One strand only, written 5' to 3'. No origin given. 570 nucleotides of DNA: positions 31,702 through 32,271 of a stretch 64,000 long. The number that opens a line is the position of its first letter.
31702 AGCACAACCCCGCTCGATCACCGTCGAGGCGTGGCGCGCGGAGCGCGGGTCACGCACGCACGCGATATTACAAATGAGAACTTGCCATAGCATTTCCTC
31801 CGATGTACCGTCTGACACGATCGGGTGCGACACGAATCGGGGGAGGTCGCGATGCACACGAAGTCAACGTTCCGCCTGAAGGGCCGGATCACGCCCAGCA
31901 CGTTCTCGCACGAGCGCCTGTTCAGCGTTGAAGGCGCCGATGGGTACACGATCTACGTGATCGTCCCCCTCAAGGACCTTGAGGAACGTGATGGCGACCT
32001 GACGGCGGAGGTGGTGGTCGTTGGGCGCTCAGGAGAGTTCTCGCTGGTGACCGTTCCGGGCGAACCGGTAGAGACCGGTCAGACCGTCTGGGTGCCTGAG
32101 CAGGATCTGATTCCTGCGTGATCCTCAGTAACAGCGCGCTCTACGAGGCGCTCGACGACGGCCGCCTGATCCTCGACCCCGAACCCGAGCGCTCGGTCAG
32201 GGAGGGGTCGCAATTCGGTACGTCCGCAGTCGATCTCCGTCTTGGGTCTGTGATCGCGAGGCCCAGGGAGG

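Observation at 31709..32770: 1-kb lower-GC islet flanked by 25-bp direct repeats duplicating a gene 3' end, carrying a small protein translationally coupled to a dCTP-deaminase-family protein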

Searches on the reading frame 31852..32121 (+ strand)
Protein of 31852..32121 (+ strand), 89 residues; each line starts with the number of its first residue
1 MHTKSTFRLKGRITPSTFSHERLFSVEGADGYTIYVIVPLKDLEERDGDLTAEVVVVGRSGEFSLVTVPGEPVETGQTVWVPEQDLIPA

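Call 5: search_protein_families(library=pfam, proteins=[window:31852-32121:+], max_evalue=0.1)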
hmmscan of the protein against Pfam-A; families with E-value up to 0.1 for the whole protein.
window:31852-32121:+ (89 aa): 0 families

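Call 6: search_protein_families(library=padloc, proteins=[window:31852-32121:+], max_evalue=1)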
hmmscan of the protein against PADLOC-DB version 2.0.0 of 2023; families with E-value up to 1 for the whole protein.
window:31852-32121:+ (89 aa): 0 families

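Call 7: search_protein_families(library=ncbifam, proteins=[window:31852-32121:+], max_evalue=1)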
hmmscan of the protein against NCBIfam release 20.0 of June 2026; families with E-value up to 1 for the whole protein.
window:31852-32121:+ (89 aa): 1 family
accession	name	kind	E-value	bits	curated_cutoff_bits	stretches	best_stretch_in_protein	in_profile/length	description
NF007031.0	PRK09496.1-2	equivalog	0.25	10.3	289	1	36-81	168-212/458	Trk system potassium transporter TrkA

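Call 8: search_protein_families(library=phrogs, proteins=[window:31852-32121:+], max_evalue=1)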
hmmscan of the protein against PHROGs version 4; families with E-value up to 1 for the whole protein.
window:31852-32121:+ (89 aa): 0 families

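Call 16: find_homologous_proteins(query=window:31852-32121:+, max_evalue=0.01)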
Query window:31852-32121:+ (89 aa): 17 proteins with E <= 0.01 among 17 candidates.
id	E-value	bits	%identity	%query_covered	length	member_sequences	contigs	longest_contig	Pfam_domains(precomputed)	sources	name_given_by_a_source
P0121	1.2e-51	190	100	100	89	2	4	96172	-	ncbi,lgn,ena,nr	ncbi:MAG: hypothetical protein F4X26_02950 [Chloroflexi bacterium]|nr:hypothetical protein [Chlorofl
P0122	5.0e-44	166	88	100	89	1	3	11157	-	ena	-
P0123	1.4e-42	161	84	100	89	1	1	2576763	-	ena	-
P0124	1.5e-42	161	88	100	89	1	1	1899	-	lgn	-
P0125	4.6e-42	159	84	100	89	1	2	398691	-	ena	-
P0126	2.0e-41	157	81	100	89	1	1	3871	-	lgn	-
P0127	2.0e-41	157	82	100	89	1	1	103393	-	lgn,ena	-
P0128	5.7e-41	156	81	100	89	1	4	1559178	-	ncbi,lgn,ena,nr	ncbi:MAG: hypothetical protein F4Z08_07470 [Chloroflexi bacterium]|nr:hypothetical protein [Chlorofl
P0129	4.3e-40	153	80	100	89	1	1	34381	-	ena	-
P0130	2.1e-39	151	81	100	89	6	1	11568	-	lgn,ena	-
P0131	2.1e-38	148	75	100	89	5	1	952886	-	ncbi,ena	-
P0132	5.4e-38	146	77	98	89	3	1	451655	-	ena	-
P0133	8.7e-38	146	79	100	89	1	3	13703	-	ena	-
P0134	3.4e-35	137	72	100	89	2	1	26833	-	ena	-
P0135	5.9e-34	134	90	81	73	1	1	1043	-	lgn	-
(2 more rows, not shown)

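Call 34: find_homologous_proteins(query=A5, max_evalue=0.01)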
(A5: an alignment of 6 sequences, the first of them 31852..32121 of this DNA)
Query A5 (6 sequences) (89 aa, profile of the alignment): 60 proteins with E <= 0.01 among 1052 candidates.
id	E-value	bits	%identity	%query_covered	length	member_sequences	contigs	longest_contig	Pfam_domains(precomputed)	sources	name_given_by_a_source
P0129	7.4e-38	146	80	100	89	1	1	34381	-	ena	-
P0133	8.4e-37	143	79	100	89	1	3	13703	-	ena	-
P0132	1.3e-36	142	77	98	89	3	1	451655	-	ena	-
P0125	1.4e-36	142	84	100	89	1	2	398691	-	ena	-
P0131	1.5e-36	142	75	100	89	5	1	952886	-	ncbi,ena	-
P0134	2.6e-36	141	72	100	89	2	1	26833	-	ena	-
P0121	4.1e-36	140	100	100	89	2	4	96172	-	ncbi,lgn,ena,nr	ncbi:MAG: hypothetical protein F4X26_02950 [Chloroflexi bacterium]|nr:hypothetical protein [Chlorofl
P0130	1.6e-35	139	81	100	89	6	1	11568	-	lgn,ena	-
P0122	3.2e-34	134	88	100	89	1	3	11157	-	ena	-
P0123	9.1e-34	133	84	100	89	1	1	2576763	-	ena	-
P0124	9.7e-34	133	88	100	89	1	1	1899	-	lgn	-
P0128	1.3e-33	132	81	100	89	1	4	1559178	-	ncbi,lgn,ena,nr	ncbi:MAG: hypothetical protein F4Z08_07470 [Chloroflexi bacterium]|nr:hypothetical protein [Chlorofl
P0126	1.0e-32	130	81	100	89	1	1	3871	-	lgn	-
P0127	2.3e-32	128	82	100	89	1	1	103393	-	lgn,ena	-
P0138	3.4e-32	128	45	100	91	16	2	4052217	-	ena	-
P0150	4.8e-26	108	-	-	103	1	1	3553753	-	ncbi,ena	-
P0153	2.3e-25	106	47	79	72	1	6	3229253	-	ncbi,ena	-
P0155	4.5e-25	105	50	94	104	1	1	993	-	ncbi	-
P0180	4.2e-4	38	28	72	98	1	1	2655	-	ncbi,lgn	-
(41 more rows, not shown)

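Call 40: find_related_loci(query=A6, collection=viral_contigs, flank=5000)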
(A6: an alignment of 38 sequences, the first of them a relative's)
Query A6 (89 aa) in viral_contigs; peptide patterns used: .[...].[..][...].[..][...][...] (x = any residue, [..] = any of these).
31 stretches matched a pattern, but none encodes a relative of the query by tblastn (E <= 1e-3).

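Call 45: predict_structure(alignment_id=A6)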
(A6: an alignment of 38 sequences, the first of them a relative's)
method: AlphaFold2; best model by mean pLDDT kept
length: 89 residues; sequences in the alignment: 38
mean_pLDDT: 88.4   pTM: 0.76
mean pLDDT of the five models: 88.4, 87.5, 85.9, 83.7, 82.8
residues with pLDDT >= 90: 57; 70-90: 28; 50-70: 2; < 50: 2
segments of 3 or more residues with pLDDT < 50: none
pLDDT, mean of each block of 10 residues (from residue 1): 76 82 92 92 85 94 94 90 91
secondary structure, 60 per line:
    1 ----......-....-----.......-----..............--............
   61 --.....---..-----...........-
elements in order: E5-10 E12-15 E21-27 E33-39 E43-46 E49-60 E63-67 E78-82 E86-88

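Call 49: search_protein_representatives(alignment_id=A6)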
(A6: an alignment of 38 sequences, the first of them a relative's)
Query: 38 sequences, 89 profile positions. Proteins with E-value up to 0.001 (for the whole library): 1068; up to 1e-10: 221; up to 1e-30: 1. The best 150 are listed.
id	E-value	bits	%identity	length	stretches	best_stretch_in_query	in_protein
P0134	1.8e-33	130.1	-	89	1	1-88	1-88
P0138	2.4e-30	120.1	-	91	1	1-89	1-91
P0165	8.1e-28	112.0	-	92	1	4-89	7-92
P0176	4.2e-25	103.3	-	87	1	5-88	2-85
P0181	5.1e-25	103.0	-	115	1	4-89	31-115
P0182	2.4e-24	100.8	-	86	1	7-88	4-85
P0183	3.9e-24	100.2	-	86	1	6-89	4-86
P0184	6.7e-23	96.2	-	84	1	5-88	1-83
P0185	8.5e-23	95.9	-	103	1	5-89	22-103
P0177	1.3e-22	95.3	-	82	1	5-89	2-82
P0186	1.7e-22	94.9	-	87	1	5-89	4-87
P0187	3.7e-22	93.8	-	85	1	6-89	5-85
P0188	1.1e-21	92.3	-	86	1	5-89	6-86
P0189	1.7e-21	91.7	-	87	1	6-88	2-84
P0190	2.9e-21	91.0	-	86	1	6-88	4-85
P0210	1.2e-17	79.4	-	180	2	6-87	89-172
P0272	1.0e-13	66.8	-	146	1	4-88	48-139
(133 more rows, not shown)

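Call 50: fold_search(model_id=the predicted structure, library=pdb)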
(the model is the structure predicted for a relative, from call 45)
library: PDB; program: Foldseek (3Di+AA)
matches with E <= 10: 554; with E <= 0.001: 0
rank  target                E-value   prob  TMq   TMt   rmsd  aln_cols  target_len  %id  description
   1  7cfd_E                3.0e-01  0.41  0.35  0.18  16.4       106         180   15  Drosophila melanogaster Krimper eTud2-AubR15me2 complex (released 2021-06-02)
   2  7cfd_G                3.1e-01  0.41  0.35  0.18  15.3       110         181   13  Drosophila melanogaster Krimper eTud2-AubR15me2 complex (released 2021-06-02)
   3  3a8i_A                3.4e-01  0.41  0.30  0.12   7.9        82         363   15  Crystal Structure of ET-EHred-5-CH3-THF complex (released 2010-04-07)
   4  4ii1_B                4.0e-01  0.35  0.36  0.24  16.1       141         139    9  Crystal structure of the zinc finger of ZGPAT (released 2013-02-13)
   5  1o7l_B                4.0e-01  0.20  0.29  0.14  12.3       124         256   14  Molybdate-activated form of ModE from Escherichia coli (released 2003-02-20)
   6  8swj_C                4.0e-01  0.14  0.23  0.18  14.1       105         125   16  Co-crystal structure of 53BP1 tandem Tudor domains in complex with UNC8531 (released 2023-08-02)
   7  3a8k_A                4.2e-01  0.35  0.30  0.12   7.9        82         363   15  Crystal Structure of ETD97N-EHred complex (released 2010-04-07)
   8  8co1_A2               4.5e-01  0.21  0.27  0.26   7.9        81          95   16  Type II Secretion System (released 2024-04-10)
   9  8swj_B                4.7e-01  0.13  0.24  0.19  14.9       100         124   18  Co-crystal structure of 53BP1 tandem Tudor domains in complex with UNC8531 (released 2023-08-02)
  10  8swx_F                4.9e-01  0.18  0.32  0.08  21.1       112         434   12  BG505 Boost2 SOSIP.664 in complex with NHP polyclonal antibody Base4 (released 2024-05-22)
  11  1rl2_A                5.2e-01  0.25  0.30  0.21  13.8       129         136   12  RIBOSOMAL PROTEIN L2 RNA-BINDING DOMAIN FROM BACILLUS STEAROTHERMOPHILUS (released 1999-04-02)
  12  3a8k_C                6.1e-01  0.23  0.29  0.12   7.9        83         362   16  Crystal Structure of ETD97N-EHred complex (released 2010-04-07)
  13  2r6g_A                6.7e-01  0.12  0.24  0.09  10.6       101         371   13  The Crystal Structure of the E. coli Maltose Transporter (released 2007-11-27)
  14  1b9n_A                7.1e-01  0.44  0.36  0.15   6.6        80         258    9  REGULATOR FROM ESCHERICHIA COLI (released 2000-03-15)
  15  7cfd_B                7.1e-01  0.28  0.35  0.18  14.7       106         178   14  Drosophila melanogaster Krimper eTud2-AubR15me2 complex (released 2021-06-02)
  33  1rl2_B                1.0e+00  0.16  0.29  0.20  14.2       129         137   12  RIBOSOMAL PROTEIN L2 RNA-BINDING DOMAIN FROM BACILLUS STEAROTHERMOPHILUS (released 1999-04-02)
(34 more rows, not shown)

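Call 52: search_protein_families(library=pfam, alignment_id=A8, max_evalue=0.01)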
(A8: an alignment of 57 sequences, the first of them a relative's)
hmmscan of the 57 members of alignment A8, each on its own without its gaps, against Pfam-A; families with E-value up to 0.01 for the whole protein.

A. member 1, P0121 (89 aa): 0 families

B. families by the number of members that match (of 57 scanned): 3 families
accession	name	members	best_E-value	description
PF06832.18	BiPBP_C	1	0.0032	Penicillin-Binding Protein C-terminus Family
PF06319.18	MmcB-like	1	0.006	DNA repair protein MmcB-like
PF14268.11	YoaP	1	0.0064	YoaP-like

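Call 67: list_cluster_members(proteins=[P0150, P0153, P0155, P0180, P0087, P0052, P0103, P0105, P0110, P0070])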
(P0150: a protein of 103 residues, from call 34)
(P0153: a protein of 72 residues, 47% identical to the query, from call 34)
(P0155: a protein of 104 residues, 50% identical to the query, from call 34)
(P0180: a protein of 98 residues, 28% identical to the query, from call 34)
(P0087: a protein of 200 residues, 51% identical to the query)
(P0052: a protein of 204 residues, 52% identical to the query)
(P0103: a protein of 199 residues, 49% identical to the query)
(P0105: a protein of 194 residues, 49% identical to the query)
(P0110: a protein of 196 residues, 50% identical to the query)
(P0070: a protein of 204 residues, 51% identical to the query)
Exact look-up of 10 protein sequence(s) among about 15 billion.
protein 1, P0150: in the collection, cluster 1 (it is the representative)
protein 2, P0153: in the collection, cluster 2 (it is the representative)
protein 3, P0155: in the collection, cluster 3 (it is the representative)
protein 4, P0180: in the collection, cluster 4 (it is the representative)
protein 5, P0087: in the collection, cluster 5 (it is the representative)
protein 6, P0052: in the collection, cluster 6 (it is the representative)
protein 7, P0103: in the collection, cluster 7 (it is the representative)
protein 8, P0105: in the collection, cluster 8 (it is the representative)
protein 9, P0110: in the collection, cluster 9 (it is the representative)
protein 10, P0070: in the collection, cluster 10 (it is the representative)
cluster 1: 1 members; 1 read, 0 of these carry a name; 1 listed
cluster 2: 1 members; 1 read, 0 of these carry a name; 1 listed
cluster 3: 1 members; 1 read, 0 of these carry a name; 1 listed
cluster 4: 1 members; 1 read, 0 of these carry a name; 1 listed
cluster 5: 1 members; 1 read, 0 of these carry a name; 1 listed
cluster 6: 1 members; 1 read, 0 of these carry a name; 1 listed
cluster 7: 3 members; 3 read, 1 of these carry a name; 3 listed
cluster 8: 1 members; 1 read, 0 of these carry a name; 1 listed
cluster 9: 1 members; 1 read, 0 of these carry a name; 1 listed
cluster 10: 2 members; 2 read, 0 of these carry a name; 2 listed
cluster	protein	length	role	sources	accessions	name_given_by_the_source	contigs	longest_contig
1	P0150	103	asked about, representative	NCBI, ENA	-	-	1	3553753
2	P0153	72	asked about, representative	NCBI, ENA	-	-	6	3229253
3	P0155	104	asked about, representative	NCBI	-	-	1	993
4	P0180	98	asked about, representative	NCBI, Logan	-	-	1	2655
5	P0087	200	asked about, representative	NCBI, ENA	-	-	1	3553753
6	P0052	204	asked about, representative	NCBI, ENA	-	-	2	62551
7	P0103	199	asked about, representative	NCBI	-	-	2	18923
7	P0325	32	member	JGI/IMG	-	hypothetical protein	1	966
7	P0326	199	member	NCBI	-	-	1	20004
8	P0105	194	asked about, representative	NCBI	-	-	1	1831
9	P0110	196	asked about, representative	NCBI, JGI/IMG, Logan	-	-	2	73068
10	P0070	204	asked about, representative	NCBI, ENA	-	-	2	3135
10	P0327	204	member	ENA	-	-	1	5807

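Call 71: fold_search(model_id=the predicted structure, library=viral)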
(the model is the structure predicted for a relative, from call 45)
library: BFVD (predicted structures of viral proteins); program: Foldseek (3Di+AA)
matches with E <= 10: 543; with E <= 0.001: 0
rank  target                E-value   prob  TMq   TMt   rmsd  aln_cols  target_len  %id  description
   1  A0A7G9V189            2.0e-01  0.38  0.27  0.10   7.2        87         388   13  Uncharacterized protein [Pseudomonas phage phiPsa300]
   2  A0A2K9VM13            2.6e-01  0.47  0.33  0.19  17.6       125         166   10  Transcriptional regulator [Shigella phage Sf25]
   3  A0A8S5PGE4            3.5e-01  0.85  0.49  0.29   4.8        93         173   10  Nucelotide kinase [Siphoviridae sp. ctM5A27]
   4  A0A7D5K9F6            3.9e-01  0.44  0.33  0.25  18.7       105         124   11  Transcriptional regulator [Escherichia phage vB_EcoM_Ozark]
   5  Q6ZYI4                4.3e-01  0.18  0.27  0.14  10.1       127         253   11  Virus coat protein VP3 [Pyrobaculum spherical virus (isolate United States/Yellowstone)]
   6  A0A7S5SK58            4.6e-01  0.15  0.26  0.13  20.6       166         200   11  (no name in the UniProt tables at hand)
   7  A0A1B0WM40            4.8e-01  0.23  0.32  0.31   8.6        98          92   11  (no name in the UniProt tables at hand)
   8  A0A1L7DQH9            5.3e-01  0.23  0.32  0.12  17.7       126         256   15  Uncharacterized protein [Ralstonia phage RS-PII-1]
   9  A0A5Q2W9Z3            5.6e-01  0.21  0.27  0.11   8.5        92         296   17  (no name in the UniProt tables at hand)
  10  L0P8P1                6.2e-01  0.38  0.34  0.30   7.3        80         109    8  (no name in the UniProt tables at hand)
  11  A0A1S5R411            6.2e-01  0.21  0.29  0.17  11.4        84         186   17  Uncharacterized protein [Pseudomonas phage pf16]
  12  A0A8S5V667            6.9e-01  0.23  0.28  0.19  10.4        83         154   17  Uncharacterized protein [Siphoviridae sp. ctmqu18]
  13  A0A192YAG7            6.9e-01  0.20  0.27  0.19  12.1       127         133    9  Uncharacterized protein [Morganella phage vB_MmoM_MP1]
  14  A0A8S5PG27            6.9e-01  0.08  0.23  0.14  17.9       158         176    9  Uncharacterized protein [Siphoviridae sp. ctWKa2]
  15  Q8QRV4                6.9e-01  0.07  0.19  0.11  14.3       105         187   11  Membrane glycoprotein US3 [Panine betaherpesvirus 2]
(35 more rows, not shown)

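Call 75: find_encoding_contigs(protein=P0272, flank=3000, max_places=3)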
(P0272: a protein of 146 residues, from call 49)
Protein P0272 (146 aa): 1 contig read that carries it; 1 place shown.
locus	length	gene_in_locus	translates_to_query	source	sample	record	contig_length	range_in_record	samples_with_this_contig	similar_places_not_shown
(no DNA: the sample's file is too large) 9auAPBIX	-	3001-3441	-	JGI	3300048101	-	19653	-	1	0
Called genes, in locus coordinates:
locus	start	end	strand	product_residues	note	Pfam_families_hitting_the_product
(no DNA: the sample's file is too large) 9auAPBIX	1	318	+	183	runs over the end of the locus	PF00436:SSB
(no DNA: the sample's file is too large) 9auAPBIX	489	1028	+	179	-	PF01281:Ribosomal_L9_N, PF03948:Ribosomal_L9_C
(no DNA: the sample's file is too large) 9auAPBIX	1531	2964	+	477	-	PF00772:DnaB, PF13481:AAA_25, PF03796:DnaB_C, PF06745:ATPase (weak)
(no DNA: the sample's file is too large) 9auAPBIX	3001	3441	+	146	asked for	-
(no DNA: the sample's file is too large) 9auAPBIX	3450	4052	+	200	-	PF22769:DCD, PF00692:dUTPase (weak)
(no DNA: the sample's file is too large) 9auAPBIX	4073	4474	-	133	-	-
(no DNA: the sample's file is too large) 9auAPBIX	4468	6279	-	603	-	PF13646:HEAT_2 (faint), PF02985:HEAT (faint)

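Call 76: find_encoding_contigs(protein=P0210, flank=3000, max_places=3)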
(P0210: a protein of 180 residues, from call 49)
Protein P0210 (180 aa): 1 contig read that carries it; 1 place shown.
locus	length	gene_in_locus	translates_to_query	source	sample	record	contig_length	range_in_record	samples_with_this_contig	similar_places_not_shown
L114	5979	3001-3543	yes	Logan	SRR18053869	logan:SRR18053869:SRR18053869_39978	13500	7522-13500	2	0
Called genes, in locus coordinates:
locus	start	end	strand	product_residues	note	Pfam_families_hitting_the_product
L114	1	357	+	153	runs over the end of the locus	-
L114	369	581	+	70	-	-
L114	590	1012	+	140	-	-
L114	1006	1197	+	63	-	-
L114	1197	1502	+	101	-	-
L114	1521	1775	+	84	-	-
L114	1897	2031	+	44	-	-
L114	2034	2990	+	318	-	-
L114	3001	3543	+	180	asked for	-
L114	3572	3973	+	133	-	PF00583:Acetyltransf_1, PF13508:Acetyltransf_7 (weak)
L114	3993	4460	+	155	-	PF13392:HNH_3, PF00847:AP2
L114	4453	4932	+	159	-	-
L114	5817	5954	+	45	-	-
